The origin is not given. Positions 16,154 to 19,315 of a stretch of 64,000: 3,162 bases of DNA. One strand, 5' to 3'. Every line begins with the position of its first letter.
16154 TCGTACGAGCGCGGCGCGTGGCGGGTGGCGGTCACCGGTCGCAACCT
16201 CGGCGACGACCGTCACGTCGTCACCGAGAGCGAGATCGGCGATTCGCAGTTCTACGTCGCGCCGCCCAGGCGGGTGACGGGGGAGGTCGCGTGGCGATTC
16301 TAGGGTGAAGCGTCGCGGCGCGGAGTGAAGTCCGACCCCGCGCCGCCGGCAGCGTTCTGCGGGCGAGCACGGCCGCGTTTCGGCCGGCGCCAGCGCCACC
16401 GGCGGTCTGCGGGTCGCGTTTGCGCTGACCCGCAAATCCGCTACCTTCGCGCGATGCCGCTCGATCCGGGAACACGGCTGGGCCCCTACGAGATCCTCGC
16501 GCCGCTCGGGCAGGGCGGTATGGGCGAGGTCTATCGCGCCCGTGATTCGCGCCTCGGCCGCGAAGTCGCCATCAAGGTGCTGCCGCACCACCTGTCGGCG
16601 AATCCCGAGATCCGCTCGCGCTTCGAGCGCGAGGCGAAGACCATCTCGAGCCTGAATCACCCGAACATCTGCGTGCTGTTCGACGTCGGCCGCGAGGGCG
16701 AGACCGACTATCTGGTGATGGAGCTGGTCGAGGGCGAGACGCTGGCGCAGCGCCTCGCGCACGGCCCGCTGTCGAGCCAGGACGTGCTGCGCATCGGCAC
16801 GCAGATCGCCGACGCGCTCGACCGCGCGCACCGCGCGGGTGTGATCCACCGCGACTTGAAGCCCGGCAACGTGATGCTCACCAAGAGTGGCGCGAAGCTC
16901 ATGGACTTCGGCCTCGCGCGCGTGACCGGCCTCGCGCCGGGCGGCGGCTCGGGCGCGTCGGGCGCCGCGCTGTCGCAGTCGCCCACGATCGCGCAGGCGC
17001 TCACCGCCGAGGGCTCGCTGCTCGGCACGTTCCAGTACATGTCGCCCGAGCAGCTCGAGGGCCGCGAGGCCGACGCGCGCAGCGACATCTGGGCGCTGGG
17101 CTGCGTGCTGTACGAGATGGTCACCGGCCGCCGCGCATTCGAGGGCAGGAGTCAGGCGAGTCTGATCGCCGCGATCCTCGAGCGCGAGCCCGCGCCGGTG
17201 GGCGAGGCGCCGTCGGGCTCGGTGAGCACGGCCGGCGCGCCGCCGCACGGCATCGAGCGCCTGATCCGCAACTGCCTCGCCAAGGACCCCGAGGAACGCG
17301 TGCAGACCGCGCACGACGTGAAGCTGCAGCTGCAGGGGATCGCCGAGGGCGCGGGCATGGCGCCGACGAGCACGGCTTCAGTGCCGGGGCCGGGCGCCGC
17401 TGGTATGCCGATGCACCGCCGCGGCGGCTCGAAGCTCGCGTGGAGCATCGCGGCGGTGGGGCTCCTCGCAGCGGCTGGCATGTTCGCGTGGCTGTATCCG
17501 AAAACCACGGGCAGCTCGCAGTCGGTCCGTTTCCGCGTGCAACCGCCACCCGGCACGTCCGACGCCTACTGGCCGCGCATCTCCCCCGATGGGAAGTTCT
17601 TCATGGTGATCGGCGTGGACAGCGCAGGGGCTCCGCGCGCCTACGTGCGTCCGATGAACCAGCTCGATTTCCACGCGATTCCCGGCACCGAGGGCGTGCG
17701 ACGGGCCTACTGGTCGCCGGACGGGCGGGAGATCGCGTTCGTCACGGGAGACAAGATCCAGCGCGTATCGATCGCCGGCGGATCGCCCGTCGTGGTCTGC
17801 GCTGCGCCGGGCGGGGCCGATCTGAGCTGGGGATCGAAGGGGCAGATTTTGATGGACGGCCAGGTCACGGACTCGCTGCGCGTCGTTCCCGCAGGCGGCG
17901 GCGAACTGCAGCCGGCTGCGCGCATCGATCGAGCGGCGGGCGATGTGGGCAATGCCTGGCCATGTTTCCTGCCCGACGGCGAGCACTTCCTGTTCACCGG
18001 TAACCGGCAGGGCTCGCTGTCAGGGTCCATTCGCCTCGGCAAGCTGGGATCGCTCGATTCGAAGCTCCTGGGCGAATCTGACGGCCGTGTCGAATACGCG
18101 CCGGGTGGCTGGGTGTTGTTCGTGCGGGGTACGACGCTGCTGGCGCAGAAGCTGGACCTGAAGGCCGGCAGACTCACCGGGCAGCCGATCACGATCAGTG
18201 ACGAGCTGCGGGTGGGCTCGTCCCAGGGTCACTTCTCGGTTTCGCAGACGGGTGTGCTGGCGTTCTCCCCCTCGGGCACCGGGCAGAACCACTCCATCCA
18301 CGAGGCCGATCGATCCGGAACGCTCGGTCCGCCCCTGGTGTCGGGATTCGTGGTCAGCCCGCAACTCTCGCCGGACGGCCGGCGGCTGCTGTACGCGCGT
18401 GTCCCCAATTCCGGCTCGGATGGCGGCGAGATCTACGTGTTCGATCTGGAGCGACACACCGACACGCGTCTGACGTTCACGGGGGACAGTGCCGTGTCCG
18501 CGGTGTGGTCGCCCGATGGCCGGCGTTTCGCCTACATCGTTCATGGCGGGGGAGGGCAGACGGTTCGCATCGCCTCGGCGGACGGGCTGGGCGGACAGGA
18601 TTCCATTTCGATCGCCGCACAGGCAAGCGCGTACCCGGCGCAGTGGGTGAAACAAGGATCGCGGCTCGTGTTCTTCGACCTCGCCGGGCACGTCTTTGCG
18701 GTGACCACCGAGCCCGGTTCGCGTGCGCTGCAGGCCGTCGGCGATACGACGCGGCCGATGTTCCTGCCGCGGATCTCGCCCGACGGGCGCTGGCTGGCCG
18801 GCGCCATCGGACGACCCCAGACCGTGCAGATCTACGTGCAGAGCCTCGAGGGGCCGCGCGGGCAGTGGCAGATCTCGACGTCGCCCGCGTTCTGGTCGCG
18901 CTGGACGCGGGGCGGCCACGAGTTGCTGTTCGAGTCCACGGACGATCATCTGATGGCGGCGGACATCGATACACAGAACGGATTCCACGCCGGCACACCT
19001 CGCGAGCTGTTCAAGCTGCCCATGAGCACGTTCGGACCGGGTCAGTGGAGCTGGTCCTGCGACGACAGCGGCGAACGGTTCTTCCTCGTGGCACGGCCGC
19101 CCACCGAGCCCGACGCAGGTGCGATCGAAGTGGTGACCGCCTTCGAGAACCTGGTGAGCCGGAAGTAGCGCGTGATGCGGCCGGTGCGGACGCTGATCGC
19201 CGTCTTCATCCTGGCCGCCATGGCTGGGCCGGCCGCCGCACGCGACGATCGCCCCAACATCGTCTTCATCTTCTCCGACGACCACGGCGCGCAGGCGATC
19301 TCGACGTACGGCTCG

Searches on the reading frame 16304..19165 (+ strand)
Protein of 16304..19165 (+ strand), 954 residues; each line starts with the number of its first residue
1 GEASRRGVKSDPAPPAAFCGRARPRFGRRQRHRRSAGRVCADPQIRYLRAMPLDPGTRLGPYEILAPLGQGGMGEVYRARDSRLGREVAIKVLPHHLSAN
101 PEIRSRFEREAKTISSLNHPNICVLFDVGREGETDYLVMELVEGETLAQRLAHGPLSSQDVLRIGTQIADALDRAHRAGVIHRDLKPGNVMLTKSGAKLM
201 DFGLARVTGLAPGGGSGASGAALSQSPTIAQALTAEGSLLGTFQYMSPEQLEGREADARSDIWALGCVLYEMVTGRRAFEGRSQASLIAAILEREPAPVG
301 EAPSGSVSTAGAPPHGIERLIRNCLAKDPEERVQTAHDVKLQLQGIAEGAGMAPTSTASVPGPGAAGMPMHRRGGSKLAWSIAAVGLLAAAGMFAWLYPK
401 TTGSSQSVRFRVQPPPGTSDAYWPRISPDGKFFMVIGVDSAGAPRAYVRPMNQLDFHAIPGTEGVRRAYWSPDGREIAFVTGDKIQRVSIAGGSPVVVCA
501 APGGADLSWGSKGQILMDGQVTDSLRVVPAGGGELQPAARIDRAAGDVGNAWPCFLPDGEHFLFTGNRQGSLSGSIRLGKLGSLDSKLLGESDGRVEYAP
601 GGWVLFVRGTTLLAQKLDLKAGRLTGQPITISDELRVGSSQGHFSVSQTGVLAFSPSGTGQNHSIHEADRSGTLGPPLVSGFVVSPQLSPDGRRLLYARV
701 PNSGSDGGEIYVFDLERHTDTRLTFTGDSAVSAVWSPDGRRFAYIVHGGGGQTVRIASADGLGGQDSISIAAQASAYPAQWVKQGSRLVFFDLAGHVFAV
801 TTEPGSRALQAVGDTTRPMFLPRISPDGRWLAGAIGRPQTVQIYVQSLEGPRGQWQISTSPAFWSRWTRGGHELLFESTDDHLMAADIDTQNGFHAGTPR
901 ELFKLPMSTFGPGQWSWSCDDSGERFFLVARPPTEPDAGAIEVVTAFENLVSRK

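Call 56: search_protein_families(library=pfam, proteins=[window:16304-19165:+], max_evalue=0.0001)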
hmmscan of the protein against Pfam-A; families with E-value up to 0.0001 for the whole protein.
window:16304-19165:+ (954 aa): 6 families
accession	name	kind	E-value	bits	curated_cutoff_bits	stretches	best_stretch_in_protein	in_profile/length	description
PF00069.31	Pkinase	-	1.6e-50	172.4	31.7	1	62-336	1-255/263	Protein kinase domain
PF07714.23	PK_Tyr_Ser-Thr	-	3.1e-32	112.3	23.1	2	65-207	4-151/258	Protein tyrosine and serine/threonine kinase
PF07676.18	PD40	-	9.1e-21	73.7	20.9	0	812-845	4-38/38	WD40-like Beta Propeller Repeat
PF03109.22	ABC1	-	7.8e-07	28.9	22.9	0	133-206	141-215/244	ABC1 atypical kinase-like domain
PF01636.29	APH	-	9.7e-07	29.2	23.2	0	177-207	167-199/239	Phosphotransferase enzyme family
PF25174.1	Beta-prop_THOC3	-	6.3e-05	22.5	305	0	703-834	64-189/272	THOC3 beta-propeller domain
